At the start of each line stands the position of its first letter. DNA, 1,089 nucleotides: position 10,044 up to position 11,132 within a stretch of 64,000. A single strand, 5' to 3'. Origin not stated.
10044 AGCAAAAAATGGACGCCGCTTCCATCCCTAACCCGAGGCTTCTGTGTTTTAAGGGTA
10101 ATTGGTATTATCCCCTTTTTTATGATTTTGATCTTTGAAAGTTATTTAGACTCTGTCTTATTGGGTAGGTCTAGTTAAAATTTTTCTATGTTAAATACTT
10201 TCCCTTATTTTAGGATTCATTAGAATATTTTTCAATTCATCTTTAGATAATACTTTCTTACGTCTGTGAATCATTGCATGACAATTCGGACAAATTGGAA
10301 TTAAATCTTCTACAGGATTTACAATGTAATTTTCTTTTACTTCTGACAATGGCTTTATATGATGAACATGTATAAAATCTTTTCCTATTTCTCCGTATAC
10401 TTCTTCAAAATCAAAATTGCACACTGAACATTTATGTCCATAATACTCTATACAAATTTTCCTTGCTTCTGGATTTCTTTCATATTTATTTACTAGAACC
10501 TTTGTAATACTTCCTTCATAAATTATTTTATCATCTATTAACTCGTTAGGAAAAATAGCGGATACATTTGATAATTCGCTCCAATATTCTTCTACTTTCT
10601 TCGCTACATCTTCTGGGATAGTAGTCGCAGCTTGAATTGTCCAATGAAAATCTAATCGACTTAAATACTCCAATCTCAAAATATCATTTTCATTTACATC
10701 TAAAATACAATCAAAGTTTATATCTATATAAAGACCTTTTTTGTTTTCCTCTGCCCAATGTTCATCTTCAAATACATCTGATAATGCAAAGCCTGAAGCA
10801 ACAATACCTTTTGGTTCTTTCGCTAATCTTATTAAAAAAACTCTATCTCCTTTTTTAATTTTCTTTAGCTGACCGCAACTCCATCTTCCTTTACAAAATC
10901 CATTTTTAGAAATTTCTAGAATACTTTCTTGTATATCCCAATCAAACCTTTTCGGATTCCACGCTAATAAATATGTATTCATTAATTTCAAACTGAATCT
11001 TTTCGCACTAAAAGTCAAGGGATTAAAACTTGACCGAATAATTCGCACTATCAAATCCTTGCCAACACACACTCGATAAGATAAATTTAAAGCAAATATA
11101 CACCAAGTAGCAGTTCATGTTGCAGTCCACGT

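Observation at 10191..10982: EVE/PUA-like + HNH fusion: candidate modified-DNA-dependent restriction endonuclease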

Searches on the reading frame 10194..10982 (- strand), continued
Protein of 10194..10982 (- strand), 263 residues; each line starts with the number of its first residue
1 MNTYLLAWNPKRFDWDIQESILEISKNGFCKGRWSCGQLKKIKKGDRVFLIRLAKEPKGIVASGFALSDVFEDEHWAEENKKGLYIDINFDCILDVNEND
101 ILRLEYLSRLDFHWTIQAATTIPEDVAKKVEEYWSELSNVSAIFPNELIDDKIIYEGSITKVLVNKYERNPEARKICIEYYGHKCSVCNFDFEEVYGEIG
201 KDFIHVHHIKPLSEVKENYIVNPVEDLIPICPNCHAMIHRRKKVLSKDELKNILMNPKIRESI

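Call 58: find_related_loci(query=A1, collection=genome_contigs, flank=6000)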
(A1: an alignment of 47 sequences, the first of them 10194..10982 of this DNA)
Query A1 (263 aa) in genome_contigs; peptide patterns used: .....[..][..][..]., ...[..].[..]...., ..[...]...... (x = any residue, [..] = any of these).
600 stretches matched a pattern (row limit reached: there are more); 576 encode a relative of the query (tblastn E <= 1e-3); the best 80 are kept; 80 distinct loci.
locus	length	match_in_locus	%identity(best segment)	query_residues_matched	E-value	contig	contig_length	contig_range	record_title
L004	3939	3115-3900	48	1-254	2e-79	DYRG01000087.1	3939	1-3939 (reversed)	MAG TPA_asm: Thiomargarita sp. isolate SulCav_GS10_10_37_43 SulCav_GS10_10_47506_length_3939_cov_27_526004, whole genome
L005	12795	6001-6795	45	1-256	2e-78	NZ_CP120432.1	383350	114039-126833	Paraburkholderia sp. A1BS-2L plasmid pTA2.1, complete sequence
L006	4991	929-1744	43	1-254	5e-76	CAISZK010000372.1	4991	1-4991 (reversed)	MAG: uncultured Bacteroidetes bacterium isolate AlinenLipids_bin-4460 genome assembly, contig: bin-4460:372/476, whole g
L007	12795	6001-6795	47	1-254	2e-75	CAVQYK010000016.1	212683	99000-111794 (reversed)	MAG: uncultured Chloroflexia bacterium isolate MFD00032.bin.2.234 genome assembly, contig: contig_21697, whole genome sh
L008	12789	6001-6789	44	1-254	2e-75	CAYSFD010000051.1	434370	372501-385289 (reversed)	MAG TPA_asm: uncultured Enterobacteriaceae bacterium isolate binchicken_co165_176 genome assembly, contig: k141_2480676,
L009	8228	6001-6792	45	1-254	4e-75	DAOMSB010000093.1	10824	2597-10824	MAG TPA_asm: Promineifilum sp. isolate AMR_MDS_5793 NODE_1470_length_10824_cov_21.040394, whole genome shotgun sequence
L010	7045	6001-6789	45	1-254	9e-75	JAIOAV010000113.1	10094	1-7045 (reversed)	MAG: Chloroflexota bacterium isolate S1bins97 c_000000000113, whole genome shotgun sequence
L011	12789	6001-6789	46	8-258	5e-75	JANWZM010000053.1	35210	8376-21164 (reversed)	MAG: Thermoflexales bacterium isolate SKYG95 k141_774926, whole genome shotgun sequence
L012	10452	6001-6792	47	1-250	1e-73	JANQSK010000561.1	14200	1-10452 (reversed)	MAG: Anaerolineae bacterium isolate IP29b_bin.94 k99_2819962, whole genome shotgun sequence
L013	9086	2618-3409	42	1-254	2e-73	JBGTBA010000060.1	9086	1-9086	MAG: Flavobacteriaceae bacterium isolate JTS-AC86 k141_356747, whole genome shotgun sequence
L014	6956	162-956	43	1-255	3e-73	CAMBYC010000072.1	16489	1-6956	MAG: Sphingobacterium thalpophilum isolate AE-24oct19-149 genome assembly, contig: AE-24oct19-C5517, whole genome shotgu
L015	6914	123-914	42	1-254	6e-73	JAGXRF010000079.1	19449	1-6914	MAG: Flavobacteriales bacterium isolate CROMO_A_74 c_000000706505, whole genome shotgun sequence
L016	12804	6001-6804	46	1-258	9e-73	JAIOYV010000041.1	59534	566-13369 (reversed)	MAG: Bacteroidales bacterium isolate Tobar12.5m-G22 Tobar12-5m-C388, whole genome shotgun sequence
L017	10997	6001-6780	44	1-246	2e-72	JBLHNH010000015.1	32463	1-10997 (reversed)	MAG: Flavobacterium sp. isolate 3300055726_80 Ga0535650_0001499, whole genome shotgun sequence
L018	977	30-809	44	1-246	3e-78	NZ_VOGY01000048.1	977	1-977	Algibacter pacificus strain H164 Scaffold47_1, whole genome shotgun sequence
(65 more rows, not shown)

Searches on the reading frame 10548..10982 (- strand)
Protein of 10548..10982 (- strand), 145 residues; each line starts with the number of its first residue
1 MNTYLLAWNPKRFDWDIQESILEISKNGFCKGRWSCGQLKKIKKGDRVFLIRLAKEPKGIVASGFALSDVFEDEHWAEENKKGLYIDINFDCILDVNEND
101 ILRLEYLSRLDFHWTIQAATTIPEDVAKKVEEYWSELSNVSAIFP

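Call 36: search_solved_structures(query=A2, max_evalue=10, show_alignments=5)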
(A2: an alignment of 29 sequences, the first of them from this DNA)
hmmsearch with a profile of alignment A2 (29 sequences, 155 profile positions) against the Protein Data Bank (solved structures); distinct sequences matched with E-value up to 10: 0.
